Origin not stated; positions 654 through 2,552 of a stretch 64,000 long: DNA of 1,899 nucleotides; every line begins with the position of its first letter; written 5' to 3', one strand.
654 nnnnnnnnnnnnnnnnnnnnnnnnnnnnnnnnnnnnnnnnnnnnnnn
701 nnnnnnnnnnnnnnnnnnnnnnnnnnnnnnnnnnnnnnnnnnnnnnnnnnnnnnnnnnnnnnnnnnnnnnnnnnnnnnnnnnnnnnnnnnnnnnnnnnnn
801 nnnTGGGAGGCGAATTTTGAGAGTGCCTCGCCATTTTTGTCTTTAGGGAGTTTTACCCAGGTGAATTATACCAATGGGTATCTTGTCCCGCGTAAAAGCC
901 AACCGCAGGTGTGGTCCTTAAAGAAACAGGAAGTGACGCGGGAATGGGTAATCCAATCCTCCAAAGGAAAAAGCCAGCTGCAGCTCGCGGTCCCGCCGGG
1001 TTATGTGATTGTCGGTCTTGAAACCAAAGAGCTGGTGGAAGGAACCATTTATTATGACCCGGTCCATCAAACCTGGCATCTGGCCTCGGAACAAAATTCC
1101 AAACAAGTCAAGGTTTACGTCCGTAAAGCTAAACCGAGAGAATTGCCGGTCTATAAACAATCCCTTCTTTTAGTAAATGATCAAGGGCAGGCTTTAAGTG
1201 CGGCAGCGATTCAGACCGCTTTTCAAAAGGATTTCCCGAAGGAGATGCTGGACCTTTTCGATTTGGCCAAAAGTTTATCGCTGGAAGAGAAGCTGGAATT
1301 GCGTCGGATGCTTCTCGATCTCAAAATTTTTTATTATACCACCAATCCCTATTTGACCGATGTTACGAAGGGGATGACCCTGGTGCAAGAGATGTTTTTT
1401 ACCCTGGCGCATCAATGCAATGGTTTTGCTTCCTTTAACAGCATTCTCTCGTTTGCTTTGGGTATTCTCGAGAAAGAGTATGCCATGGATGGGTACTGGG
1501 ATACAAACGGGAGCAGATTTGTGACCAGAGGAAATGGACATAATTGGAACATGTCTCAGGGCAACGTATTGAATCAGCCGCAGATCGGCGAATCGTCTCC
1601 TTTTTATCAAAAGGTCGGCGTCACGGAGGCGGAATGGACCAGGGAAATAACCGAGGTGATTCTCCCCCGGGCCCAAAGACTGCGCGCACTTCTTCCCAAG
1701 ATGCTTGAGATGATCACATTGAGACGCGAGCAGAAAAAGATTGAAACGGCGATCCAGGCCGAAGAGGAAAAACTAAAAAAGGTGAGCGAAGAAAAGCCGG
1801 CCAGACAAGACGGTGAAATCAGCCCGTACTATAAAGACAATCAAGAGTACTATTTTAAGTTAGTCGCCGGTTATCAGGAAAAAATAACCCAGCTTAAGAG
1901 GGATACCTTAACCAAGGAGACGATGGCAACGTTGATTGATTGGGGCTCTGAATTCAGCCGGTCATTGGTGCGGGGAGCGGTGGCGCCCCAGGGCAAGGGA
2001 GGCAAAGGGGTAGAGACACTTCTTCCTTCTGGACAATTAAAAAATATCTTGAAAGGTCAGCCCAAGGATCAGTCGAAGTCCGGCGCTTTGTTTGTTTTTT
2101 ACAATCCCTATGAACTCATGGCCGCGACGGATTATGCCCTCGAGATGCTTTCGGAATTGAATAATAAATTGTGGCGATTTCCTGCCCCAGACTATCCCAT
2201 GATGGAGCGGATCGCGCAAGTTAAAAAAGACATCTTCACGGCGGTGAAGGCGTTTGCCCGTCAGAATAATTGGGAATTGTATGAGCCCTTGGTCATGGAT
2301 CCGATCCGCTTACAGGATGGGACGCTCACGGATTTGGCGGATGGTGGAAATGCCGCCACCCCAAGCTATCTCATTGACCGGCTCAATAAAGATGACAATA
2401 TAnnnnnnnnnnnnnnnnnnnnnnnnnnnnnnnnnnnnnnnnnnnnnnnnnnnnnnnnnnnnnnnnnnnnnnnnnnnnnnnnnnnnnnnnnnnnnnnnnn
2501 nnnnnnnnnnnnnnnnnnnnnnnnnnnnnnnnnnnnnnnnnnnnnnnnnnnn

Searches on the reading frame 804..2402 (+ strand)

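Call 17: search_protein_families(library=pfam, proteins=[window:804-2402:+], max_evalue=1)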
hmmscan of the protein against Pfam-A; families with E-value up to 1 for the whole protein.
window:804-2402:+ (533 aa): 2 families
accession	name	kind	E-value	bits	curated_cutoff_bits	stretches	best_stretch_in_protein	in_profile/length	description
PF08004.16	DUF1699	-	0.13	12.4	33.4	1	337-390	74-126/130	Protein of unknown function (DUF1699)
PF13981.11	SopA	-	0.21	12.5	27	0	303-375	6-79/127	SopA-like central domain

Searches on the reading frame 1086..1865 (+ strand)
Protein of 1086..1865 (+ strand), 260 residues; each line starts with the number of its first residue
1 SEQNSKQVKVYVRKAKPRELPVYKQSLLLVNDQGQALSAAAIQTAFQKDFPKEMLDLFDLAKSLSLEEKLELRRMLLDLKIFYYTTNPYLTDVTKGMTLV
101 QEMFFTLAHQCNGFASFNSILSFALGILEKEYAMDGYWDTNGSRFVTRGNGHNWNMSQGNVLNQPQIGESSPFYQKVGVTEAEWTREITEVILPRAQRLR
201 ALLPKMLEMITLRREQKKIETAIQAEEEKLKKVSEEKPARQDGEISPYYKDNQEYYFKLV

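Call 60: search_protein_families(library=pfam, alignment_id=A5, max_evalue=1)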
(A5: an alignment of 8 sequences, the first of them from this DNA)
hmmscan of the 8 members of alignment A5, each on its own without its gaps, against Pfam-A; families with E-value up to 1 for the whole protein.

A. member 1, seq(260 aa): 1 family
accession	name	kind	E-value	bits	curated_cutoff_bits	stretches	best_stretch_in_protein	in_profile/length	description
PF09034.15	TRADD_N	-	0.17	12.3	25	1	196-245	53-103/112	TRADD, N-terminal domain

B. families by the number of members that match (of 8 scanned): 17 families
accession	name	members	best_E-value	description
PF01841.26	Transglut_core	2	0.0027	Transglutaminase-like superfamily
PF19848.4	DUF6323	1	0.0017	Family of unknown function (DUF6323)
PF23100.1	DUF2096_N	1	0.0018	DUF2096 N-terminal four-helical bundle domain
PF00726.22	IL10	1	0.008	Interleukin 10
PF23354.1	TPR_NUP160_120_M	1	0.015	NUP160/120 middle TPR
PF00804.31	Syntaxin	1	0.017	Syntaxin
PF18332.7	XRN1_D1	1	0.02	Exoribonuclease Xrn1 D1 domain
PF25569.1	TPR_ZFYVE26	1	0.023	ZFYVE26-like, TPR repeats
PF07569.16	Hira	1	0.056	TUP1-like enhancer of split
PF10444.14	Nbl1_Borealin_N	1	0.098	Nbl1 / Borealin N terminal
PF00395.25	SLH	1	0.12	S-layer homology domain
PF09034.15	TRADD_N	1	0.17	TRADD, N-terminal domain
PF20871.2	KCTD1-15_CTD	1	0.2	BTB/POZ domain-containing protein KCTD1/15, C-terminal domain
PF17376.7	DUF5398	1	0.25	Family of unknown function (DUF5398)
PF06409.17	NPIP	1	0.31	Nuclear pore complex interacting protein (NPIP)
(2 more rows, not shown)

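Call 61: search_solved_structures(query=A5, max_evalue=10, show_alignments=2)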
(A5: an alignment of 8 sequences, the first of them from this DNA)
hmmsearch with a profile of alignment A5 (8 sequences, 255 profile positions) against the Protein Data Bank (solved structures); distinct sequences matched with E-value up to 10: 4.
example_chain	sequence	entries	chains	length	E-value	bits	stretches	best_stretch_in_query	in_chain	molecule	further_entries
2fnc_A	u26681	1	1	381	0.41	13.1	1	45-82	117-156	maltose ABC transporter, periplasmic maltose-binding protein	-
6dts_A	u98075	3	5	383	0.42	13.1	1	45-82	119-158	maltose-binding protein MalE2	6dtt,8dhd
9iho_n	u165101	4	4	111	0.42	13.1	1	163-207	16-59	NADH dehydrogenase [ubiquinone] 1 beta subcomplex subunit 9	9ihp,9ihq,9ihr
5xmg_A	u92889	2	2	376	1.1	11.7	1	142-226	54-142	Uncharacterized protein | Tli4_C domain-containing protein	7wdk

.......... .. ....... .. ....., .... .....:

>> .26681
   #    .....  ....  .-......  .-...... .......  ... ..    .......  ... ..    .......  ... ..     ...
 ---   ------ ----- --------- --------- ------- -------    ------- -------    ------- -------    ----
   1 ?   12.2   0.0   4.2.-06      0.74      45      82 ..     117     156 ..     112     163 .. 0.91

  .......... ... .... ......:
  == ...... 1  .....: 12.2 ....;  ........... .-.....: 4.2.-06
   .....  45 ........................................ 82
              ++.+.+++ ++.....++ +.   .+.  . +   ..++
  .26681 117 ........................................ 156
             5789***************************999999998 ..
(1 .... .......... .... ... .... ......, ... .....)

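Call 69: predict_structure(alignment_id=A5)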
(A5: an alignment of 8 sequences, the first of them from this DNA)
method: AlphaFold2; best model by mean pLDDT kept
length: 260 residues; sequences in the alignment: 8
mean_pLDDT: 72.5   pTM: 0.62
mean pLDDT of the five models: 72.5, 71.1, 71.0, 70.6, 68.6
residues with pLDDT >= 90: 15; 70-90: 145; 50-70: 82; < 50: 18
segments of 3 or more residues with pLDDT < 50: 1-5, 241-243
pLDDT, mean of each block of 10 residues (from residue 1): 48 58 60 79 79 83 82 75 84 85 85 76 77 58 55 59 59 83 94 88 79 82 85 61 52 60
secondary structure, 60 per line:
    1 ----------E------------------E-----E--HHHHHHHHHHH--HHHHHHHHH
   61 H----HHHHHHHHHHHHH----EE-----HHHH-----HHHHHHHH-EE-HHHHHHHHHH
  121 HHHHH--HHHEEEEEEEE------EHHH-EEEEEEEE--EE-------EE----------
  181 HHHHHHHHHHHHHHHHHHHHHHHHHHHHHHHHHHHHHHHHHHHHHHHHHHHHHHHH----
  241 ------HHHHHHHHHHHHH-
elements in order: H39-49 H52-61 H66-78 H90-93 H99-106 H111-125 E131-138 E150-157 H181-236 H247-259
